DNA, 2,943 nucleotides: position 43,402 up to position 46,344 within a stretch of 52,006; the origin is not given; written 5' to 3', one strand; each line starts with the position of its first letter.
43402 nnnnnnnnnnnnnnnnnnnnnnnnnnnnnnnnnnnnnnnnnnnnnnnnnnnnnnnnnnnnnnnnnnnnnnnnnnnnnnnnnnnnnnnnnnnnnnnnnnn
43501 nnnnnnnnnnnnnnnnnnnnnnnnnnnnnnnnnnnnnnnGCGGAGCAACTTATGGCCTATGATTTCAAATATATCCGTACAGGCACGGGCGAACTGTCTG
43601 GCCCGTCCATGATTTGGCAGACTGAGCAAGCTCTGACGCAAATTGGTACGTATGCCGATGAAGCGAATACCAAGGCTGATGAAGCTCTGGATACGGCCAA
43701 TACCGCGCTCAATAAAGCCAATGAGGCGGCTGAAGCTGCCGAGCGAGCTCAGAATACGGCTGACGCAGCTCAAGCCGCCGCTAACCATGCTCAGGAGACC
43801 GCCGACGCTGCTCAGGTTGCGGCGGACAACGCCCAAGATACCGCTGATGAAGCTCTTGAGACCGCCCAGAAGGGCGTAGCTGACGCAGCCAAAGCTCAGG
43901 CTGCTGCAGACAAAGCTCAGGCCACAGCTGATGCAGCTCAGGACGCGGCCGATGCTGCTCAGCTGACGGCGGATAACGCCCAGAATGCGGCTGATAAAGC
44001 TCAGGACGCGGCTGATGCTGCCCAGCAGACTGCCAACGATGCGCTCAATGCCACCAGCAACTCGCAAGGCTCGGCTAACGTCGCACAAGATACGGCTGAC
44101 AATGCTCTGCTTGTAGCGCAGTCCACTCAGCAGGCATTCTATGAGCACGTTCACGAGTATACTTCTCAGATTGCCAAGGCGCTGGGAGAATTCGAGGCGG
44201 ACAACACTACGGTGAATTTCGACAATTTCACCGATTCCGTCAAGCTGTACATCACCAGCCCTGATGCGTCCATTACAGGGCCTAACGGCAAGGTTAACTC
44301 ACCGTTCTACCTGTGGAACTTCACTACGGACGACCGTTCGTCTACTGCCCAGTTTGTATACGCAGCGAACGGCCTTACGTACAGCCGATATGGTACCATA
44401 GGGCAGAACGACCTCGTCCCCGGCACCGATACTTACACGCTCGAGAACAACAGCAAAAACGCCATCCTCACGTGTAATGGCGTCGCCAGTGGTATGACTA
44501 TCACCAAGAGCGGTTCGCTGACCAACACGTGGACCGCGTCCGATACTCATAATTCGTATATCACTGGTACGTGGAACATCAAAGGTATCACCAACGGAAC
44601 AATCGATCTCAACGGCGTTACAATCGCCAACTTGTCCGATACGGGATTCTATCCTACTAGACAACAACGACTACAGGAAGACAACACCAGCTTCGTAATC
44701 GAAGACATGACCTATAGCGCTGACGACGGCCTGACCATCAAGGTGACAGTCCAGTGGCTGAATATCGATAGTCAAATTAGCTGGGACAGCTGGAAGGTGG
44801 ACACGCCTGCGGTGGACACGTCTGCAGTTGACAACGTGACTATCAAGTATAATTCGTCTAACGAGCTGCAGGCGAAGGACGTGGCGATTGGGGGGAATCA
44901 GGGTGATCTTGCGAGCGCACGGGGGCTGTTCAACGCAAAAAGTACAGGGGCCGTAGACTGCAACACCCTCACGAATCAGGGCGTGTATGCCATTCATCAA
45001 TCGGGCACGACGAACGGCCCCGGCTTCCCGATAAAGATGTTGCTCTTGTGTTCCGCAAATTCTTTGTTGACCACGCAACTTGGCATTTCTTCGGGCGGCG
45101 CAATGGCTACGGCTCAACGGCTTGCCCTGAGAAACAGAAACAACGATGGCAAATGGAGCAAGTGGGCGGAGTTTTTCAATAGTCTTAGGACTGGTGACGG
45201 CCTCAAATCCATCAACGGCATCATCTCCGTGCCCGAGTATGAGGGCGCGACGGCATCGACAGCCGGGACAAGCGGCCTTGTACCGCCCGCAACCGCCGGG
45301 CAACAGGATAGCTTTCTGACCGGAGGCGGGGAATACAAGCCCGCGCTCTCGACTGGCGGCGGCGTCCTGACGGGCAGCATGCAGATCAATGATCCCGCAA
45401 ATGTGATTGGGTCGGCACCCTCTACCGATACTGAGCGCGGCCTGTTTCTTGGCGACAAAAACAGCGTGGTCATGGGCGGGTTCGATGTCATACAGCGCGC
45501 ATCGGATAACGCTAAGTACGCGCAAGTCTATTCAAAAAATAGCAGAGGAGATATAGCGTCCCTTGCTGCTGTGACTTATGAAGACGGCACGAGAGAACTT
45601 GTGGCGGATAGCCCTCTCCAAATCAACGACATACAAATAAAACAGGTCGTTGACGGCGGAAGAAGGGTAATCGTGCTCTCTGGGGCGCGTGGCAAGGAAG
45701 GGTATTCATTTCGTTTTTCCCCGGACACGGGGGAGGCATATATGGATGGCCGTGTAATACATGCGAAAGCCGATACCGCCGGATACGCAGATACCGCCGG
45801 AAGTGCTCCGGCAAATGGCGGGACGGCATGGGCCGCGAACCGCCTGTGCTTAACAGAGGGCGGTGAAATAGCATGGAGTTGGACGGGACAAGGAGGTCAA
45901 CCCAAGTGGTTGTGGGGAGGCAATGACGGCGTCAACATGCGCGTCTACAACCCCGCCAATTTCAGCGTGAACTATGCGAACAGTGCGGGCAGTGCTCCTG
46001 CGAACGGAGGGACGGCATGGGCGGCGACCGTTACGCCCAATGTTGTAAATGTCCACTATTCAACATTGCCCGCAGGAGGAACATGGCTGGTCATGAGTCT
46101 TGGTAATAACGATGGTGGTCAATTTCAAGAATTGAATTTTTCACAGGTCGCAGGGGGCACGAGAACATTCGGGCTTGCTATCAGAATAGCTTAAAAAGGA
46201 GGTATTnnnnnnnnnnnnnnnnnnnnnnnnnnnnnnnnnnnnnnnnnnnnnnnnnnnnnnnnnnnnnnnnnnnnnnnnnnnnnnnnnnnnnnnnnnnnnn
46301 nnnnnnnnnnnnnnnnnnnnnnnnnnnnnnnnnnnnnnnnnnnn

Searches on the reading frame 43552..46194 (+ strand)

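Call 44: search_protein_families(library=pfam, proteins=[window:43552-46194:+], max_evalue=0.01)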
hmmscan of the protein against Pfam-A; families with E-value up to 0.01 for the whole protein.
window:43552-46194:+ (880 aa): 1 family
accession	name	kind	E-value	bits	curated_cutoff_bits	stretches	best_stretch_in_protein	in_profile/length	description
PF11839.13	Alanine_zipper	-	4.5e-08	33.7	23.1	1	21-67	10-56/69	Alanine-zipper, major outer membrane lipoprotein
